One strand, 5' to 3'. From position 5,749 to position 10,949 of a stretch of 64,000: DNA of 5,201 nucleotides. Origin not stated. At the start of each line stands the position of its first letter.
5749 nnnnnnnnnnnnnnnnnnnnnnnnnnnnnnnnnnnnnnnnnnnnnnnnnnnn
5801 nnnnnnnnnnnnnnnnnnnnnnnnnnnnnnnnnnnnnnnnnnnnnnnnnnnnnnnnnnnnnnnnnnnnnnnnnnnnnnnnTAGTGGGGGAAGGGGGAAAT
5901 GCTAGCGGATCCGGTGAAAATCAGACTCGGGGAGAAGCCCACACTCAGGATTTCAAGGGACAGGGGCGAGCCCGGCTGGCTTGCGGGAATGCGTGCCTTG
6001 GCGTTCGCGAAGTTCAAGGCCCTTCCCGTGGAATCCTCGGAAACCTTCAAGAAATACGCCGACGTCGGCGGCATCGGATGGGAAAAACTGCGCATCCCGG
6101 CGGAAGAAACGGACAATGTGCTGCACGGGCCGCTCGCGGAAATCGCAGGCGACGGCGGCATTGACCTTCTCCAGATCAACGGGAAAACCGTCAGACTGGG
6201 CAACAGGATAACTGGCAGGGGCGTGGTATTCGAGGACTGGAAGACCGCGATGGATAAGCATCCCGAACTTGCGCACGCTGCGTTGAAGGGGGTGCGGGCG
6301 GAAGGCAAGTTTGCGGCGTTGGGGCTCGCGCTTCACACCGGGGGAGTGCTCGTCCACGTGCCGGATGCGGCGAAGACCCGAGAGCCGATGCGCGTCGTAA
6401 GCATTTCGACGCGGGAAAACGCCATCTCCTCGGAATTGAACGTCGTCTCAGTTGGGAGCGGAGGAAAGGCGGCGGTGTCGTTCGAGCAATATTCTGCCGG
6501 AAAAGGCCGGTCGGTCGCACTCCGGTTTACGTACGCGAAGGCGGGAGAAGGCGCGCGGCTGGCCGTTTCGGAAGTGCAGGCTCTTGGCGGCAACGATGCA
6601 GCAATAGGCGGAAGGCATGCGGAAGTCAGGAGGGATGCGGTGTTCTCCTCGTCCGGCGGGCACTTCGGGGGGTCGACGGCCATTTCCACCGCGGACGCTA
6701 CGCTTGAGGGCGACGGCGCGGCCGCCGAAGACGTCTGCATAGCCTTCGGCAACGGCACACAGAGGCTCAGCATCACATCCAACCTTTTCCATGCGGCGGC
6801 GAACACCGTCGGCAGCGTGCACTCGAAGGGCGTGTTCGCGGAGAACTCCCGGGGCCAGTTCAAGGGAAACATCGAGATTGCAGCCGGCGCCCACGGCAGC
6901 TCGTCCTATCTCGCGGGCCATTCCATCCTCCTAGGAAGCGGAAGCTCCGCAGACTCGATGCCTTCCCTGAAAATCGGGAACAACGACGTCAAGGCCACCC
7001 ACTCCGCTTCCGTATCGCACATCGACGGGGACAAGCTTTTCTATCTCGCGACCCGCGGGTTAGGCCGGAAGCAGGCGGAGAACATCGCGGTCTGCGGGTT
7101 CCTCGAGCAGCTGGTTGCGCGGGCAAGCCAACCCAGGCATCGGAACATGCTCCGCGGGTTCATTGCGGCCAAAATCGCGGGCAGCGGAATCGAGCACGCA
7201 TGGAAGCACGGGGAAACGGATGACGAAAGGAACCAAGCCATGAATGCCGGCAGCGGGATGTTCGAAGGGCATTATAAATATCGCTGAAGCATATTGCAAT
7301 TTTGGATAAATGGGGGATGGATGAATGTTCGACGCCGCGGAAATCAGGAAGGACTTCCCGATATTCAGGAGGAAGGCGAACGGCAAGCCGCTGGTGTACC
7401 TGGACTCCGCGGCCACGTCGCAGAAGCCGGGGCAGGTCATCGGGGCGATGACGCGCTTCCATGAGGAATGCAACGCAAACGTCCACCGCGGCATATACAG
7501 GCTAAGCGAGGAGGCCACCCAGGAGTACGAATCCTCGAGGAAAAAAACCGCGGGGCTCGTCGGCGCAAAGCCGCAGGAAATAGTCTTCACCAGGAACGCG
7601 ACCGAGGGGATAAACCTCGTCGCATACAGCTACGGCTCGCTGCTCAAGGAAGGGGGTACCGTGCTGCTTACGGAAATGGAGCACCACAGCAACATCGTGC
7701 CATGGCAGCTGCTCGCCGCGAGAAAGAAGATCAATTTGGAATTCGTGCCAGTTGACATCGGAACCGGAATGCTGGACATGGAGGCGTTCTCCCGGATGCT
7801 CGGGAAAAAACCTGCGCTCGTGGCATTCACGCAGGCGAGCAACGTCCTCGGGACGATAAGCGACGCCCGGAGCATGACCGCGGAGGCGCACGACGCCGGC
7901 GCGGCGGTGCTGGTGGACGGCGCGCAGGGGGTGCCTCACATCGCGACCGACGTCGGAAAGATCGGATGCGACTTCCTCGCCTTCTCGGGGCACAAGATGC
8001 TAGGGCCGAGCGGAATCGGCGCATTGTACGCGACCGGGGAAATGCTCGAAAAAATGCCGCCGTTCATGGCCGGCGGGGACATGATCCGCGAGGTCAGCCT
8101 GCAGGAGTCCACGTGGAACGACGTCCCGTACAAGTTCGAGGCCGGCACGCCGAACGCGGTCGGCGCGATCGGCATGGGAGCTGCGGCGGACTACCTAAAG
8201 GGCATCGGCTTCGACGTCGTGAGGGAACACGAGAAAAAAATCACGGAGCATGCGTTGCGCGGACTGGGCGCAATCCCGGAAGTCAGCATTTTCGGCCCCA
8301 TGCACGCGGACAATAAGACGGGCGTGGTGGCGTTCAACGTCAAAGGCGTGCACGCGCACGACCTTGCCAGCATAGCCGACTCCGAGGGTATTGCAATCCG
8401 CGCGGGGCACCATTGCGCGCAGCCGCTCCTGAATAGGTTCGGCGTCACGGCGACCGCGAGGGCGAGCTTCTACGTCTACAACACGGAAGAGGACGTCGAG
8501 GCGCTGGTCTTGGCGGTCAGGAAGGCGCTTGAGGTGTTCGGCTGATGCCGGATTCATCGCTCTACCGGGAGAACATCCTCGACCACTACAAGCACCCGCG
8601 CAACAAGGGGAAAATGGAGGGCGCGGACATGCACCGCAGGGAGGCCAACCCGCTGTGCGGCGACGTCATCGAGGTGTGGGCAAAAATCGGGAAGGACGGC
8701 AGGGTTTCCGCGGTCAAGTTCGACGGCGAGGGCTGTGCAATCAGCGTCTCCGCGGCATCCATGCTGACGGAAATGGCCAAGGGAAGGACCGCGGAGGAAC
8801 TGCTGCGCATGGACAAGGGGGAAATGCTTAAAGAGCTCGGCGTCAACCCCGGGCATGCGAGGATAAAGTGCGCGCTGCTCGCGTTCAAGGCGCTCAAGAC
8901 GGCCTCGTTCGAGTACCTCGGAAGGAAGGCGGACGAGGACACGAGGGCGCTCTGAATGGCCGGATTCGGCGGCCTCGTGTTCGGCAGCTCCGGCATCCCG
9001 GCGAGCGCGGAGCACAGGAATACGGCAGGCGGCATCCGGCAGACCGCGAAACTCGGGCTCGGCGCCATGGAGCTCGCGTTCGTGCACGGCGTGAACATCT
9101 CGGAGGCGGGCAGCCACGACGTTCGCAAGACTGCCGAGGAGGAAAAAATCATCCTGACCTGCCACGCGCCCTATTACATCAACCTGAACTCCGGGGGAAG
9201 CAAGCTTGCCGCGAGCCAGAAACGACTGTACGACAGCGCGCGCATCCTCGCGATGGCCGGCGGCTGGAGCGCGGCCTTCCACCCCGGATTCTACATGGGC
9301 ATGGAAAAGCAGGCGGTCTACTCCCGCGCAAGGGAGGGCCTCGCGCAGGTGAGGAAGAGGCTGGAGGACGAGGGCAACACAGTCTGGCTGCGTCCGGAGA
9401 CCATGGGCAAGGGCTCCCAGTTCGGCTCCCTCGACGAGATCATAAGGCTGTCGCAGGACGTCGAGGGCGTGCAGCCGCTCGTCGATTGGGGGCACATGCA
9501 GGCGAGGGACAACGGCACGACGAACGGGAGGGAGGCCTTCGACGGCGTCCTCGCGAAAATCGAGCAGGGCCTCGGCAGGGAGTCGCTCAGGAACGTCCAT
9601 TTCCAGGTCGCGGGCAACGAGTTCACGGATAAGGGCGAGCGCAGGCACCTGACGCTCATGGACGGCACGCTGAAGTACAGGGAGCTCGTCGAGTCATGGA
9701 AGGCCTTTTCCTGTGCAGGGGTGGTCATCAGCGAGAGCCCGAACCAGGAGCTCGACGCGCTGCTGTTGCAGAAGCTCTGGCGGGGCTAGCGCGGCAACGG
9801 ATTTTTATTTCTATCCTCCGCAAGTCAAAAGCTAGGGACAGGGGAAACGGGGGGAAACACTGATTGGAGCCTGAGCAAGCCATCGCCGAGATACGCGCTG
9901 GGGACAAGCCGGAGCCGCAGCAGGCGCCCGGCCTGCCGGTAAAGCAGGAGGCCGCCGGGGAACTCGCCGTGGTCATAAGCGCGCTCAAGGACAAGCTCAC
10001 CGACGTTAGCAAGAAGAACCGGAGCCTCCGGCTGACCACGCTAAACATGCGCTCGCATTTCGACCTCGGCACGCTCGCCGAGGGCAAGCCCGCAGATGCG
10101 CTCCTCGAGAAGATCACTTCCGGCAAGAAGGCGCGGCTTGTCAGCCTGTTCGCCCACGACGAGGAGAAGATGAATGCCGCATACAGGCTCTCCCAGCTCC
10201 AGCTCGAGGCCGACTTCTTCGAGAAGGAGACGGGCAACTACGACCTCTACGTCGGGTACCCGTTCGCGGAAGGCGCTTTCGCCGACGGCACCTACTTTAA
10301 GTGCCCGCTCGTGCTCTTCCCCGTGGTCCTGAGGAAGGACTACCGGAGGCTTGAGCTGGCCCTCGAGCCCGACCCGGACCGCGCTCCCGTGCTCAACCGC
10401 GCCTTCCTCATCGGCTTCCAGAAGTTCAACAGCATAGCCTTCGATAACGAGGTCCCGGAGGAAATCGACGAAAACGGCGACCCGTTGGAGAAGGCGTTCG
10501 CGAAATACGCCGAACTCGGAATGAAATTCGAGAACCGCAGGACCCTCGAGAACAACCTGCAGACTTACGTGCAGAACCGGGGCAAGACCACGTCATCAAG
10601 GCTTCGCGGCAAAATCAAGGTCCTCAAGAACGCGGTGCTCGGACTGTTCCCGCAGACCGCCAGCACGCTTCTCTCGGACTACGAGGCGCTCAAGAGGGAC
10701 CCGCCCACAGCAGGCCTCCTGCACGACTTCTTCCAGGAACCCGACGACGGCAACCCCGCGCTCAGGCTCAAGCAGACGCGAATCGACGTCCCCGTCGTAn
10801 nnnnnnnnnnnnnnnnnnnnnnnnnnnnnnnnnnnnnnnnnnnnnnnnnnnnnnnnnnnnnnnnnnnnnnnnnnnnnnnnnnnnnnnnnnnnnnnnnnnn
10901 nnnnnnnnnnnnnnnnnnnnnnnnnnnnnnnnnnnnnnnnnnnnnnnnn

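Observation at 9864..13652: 1262-aa Upf1/DNA2-like SF1 helicase fused to a C-terminal restriction-endonuclease-like domain, adjacent to endonuclease IV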

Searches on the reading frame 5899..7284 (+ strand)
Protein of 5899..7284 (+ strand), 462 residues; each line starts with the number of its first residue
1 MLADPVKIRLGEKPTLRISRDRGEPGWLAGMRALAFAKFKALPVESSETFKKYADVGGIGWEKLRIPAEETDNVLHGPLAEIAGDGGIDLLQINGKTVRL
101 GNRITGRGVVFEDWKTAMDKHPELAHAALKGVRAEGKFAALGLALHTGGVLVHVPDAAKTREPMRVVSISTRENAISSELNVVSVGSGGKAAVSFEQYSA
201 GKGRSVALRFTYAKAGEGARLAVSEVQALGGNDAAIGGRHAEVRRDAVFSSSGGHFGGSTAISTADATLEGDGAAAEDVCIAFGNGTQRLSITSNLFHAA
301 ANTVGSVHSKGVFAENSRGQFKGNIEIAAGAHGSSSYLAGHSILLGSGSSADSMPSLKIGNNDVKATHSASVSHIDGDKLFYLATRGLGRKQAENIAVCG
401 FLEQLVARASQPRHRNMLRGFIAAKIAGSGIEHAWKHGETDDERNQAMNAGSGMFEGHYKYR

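Call 5: search_protein_families(library=pfam, proteins=[window:5899-7284:+], max_evalue=0.01)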
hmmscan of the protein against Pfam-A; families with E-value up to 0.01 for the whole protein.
window:5899-7284:+ (462 aa): 1 family
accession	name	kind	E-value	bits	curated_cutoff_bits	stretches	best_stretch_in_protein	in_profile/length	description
PF01458.23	SUFBD_core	-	3.3e-49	167.9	27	1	172-401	5-232/232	SUF system FeS cluster assembly, SufBD core domain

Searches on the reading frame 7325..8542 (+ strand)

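Call 5: search_protein_families(library=pfam, proteins=[window:7325-8542:+], max_evalue=0.01)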
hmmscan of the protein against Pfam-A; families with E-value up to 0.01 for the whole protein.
window:7325-8542:+ (406 aa): 2 families
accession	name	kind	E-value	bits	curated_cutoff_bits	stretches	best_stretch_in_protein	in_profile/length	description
PF00266.25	Aminotran_5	-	2.7e-140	468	21.5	1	24-394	1-371/371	Aminotransferase class-V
PF01053.26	Cys_Met_Meta_PP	-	0.0031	16.6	27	1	102-226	83-200/381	Cys/Met metabolism PLP-dependent enzyme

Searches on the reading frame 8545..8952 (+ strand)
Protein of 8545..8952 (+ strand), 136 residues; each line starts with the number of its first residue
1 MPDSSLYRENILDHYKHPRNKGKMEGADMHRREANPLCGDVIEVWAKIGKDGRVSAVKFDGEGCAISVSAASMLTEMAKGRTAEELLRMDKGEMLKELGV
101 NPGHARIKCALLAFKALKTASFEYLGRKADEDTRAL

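Call 5: search_protein_families(library=pfam, proteins=[window:8545-8952:+], max_evalue=0.01)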
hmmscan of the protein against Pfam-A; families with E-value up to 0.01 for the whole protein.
window:8545-8952:+ (136 aa): 2 families
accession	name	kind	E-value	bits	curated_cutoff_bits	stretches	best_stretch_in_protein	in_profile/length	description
PF01592.21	NifU_N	-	1.4e-28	100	22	1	7-129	2-125/127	NifU-like N terminal domain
PF02657.20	SufE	-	0.0067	16.7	27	1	29-101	30-100/121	Fe-S metabolism associated domain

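Call 78: search_protein_families(library=ncbifam, proteins=[window:8545-8952:+], max_evalue=0.00001)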
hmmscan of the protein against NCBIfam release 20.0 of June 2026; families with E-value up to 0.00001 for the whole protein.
window:8545-8952:+ (136 aa): 4 families
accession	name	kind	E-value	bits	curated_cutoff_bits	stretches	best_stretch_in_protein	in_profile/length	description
TIGR01994.1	SUF_scaf_2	equivalog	4.2e-30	104.5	92.5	1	5-91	3-88/137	Fe-S cluster assembly sulfur transfer protein SufU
TIGR03419.1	NifU_clost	equivalog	2.2e-24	86.2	187.9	1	7-127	1-119/121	Fe-S cluster assembly scaffold protein NifU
TIGR01999.1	iscU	equivalog_domain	3.1e-21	75.8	192.4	1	7-127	1-122/124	Fe-S cluster assembly scaffold IscU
TIGR02000.1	NifU_proper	equivalog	2.8e-13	49.9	273.3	1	7-132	4-129/290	Fe-S cluster assembly protein NifU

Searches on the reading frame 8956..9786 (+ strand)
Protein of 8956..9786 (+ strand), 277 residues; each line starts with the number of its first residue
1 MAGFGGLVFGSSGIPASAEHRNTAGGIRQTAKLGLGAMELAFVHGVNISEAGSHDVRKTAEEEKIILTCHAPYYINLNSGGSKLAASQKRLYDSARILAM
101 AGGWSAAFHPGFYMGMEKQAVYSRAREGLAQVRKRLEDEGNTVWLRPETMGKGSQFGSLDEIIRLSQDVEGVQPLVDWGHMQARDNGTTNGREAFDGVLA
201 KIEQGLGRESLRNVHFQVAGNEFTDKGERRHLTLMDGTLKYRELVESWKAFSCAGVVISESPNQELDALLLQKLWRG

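Call 5: search_protein_families(library=pfam, proteins=[window:8956-9786:+], max_evalue=0.01)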
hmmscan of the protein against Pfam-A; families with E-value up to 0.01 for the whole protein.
window:8956-9786:+ (277 aa): 1 family
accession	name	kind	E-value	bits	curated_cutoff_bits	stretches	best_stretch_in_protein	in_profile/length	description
PF01261.30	AP_endonuc_2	-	5.1e-25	89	31.1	1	28-264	2-232/249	Xylose isomerase-like TIM barrel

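Call 33: search_protein_families(library=padloc, proteins=[window:8956-9786:+], max_evalue=0.001)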
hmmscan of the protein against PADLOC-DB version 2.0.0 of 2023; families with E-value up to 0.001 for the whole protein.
window:8956-9786:+ (277 aa): 0 families

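Call 78: search_protein_families(library=ncbifam, proteins=[window:8956-9786:+], max_evalue=0.00001)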
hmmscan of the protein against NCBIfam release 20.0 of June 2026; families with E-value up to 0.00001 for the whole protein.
window:8956-9786:+ (277 aa): 4 families
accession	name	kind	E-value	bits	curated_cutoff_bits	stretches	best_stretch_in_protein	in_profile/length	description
NF002196.0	PRK01060.1-1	equivalog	1.1e-10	41.3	333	1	56-245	54-243/297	deoxyribonuclease IV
TIGR00587.1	nfo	subfamily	3.3e-10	39.7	129.65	1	51-239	50-238/279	deoxyribonuclease IV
NF002197.0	PRK01060.1-2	equivalog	1.4e-08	34.2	376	1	54-238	58-246/289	deoxyribonuclease IV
NF002198.0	PRK01060.1-3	equivalog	1.5e-06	28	244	1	29-265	17-242/253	deoxyribonuclease IV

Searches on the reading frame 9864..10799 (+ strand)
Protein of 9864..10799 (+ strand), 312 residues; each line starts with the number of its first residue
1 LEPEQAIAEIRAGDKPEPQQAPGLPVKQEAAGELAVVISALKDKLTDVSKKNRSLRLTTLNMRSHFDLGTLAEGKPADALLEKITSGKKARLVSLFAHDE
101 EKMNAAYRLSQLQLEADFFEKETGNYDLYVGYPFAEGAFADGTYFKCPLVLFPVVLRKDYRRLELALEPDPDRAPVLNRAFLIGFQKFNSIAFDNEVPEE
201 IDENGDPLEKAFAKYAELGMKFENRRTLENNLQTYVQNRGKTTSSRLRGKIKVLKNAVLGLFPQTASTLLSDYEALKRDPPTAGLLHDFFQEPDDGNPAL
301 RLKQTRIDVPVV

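Call 54: predict_structure(alignment_id=A4)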
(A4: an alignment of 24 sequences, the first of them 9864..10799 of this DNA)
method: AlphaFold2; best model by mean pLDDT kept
length: 312 residues; sequences in the alignment: 24
mean_pLDDT: 77.0   pTM: 0.70
mean pLDDT of the five models: 77.0, 75.6, 75.0, 74.8, 73.8
residues with pLDDT >= 90: 112; 70-90: 96; 50-70: 72; < 50: 32
segments of 3 or more residues with pLDDT < 50: 12-21, 23-28, 300-312
pLDDT, mean of each block of 10 residues (from residue 1): 55 47 49 66 54 64 82 80 93 91 91 92 90 92 89 96 95 92 86 76 90 93 85 80 73 93 65 67 73 55 42 36
secondary structure, 60 per line:
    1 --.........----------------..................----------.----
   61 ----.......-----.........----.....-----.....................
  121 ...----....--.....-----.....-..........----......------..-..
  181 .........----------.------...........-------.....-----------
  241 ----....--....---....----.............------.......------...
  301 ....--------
elements in order: H3-11 H28-45 E65-67 H68-71 H77-85 E90-94 H100-123 E128-131 E134-138 E144-148 E150-159 E164-169 H179-189 H207-217 H225-229 E251-254 E258-261 H266-278 H285-291 H298-304

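Call 81: search_protein_representatives(protein=window:9864-10799:+)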
Query: 312 residues. Proteins with E-value up to 0.001 (for the whole library): 582; up to 1e-10: 294; up to 1e-30: 4. The best 150 are listed.
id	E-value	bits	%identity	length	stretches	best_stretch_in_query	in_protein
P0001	3.1e-201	683.2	100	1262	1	1-312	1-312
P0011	1.3e-76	274.2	54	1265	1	36-292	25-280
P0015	4.7e-39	150.8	37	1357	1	39-295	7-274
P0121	3.1e-31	125.2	37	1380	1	38-286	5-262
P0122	4.3e-30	121.4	33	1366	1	40-289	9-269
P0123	1.6e-28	116.2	36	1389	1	37-282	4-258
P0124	2.2e-28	115.8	35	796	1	38-291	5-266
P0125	3.7e-28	115.1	33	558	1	39-275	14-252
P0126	6.7e-28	114.2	35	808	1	37-281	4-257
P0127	1.5e-27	113.1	33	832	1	40-293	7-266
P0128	6.6e-27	111.0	33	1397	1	37-295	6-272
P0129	7.0e-27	110.9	35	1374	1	37-291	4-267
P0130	7.7e-27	110.8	33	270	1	37-290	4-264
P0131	9.4e-27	110.5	37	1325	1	43-291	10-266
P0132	1.6e-26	109.7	34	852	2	38-278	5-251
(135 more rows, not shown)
